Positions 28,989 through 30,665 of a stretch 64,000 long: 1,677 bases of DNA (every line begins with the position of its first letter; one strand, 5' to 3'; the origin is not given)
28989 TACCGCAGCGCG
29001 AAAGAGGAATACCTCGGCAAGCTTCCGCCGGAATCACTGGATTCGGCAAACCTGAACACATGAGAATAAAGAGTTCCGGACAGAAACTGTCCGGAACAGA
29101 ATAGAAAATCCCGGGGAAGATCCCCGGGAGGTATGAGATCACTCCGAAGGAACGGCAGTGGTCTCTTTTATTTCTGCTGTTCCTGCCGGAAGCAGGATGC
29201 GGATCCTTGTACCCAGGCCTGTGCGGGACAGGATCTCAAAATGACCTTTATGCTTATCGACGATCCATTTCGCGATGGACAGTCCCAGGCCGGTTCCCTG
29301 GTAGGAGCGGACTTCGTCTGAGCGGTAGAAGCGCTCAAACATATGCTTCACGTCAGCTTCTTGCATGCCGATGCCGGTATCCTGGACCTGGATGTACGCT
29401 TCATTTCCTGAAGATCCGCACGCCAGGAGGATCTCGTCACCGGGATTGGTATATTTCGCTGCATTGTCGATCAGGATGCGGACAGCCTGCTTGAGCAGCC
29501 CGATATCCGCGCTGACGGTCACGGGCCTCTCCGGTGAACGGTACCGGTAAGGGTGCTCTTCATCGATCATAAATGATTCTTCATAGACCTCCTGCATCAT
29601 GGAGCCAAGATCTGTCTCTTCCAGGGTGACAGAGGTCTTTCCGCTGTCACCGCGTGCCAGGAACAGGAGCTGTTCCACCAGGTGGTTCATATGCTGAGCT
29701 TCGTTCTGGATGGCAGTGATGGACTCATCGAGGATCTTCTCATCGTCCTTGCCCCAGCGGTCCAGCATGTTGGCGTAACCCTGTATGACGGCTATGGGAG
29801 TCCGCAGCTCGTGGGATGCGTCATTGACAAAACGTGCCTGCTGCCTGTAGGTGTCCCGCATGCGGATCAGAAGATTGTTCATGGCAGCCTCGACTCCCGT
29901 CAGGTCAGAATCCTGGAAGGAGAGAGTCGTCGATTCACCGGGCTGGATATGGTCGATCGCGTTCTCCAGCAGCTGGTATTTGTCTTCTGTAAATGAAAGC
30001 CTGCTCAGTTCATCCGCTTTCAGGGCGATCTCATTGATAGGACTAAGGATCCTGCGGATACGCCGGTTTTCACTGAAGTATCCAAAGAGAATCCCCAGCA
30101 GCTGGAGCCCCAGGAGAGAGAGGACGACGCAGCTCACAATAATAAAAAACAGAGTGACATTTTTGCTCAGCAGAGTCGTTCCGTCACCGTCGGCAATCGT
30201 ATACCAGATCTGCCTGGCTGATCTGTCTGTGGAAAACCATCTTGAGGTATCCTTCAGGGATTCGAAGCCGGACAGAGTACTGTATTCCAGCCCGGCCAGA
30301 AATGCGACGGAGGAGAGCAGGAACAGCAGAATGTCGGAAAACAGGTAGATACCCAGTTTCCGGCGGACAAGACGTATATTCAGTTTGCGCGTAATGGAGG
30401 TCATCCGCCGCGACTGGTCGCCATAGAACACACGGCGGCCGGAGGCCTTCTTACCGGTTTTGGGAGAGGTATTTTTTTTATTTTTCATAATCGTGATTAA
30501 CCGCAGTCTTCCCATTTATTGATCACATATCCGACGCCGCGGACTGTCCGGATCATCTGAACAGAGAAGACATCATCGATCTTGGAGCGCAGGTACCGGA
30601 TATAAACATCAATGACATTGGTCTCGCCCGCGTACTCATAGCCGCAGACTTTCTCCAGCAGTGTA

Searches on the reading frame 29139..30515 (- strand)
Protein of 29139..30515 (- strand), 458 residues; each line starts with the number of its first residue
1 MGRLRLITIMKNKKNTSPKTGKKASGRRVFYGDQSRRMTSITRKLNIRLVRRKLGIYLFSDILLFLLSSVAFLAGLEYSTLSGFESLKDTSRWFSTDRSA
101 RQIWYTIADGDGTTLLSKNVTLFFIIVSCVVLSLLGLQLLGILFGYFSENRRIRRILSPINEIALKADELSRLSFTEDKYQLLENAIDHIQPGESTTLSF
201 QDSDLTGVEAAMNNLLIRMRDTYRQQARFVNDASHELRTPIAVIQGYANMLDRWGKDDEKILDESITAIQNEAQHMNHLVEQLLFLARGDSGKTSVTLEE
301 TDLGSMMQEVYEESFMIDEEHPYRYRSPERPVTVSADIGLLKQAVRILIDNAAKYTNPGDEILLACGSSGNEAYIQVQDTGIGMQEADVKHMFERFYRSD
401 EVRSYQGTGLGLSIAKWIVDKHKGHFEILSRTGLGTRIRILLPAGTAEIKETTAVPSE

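Call 70: search_protein_families(library=padloc, proteins=[window:29139-30515:-], max_evalue=1e-8)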
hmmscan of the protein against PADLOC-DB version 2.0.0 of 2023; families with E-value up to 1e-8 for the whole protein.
window:29139-30515:- (458 aa): 1 family
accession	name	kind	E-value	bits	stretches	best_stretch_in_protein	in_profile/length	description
PDLC04647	PDC-M43B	-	4.7e-09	33.7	0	343-430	230-319/347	-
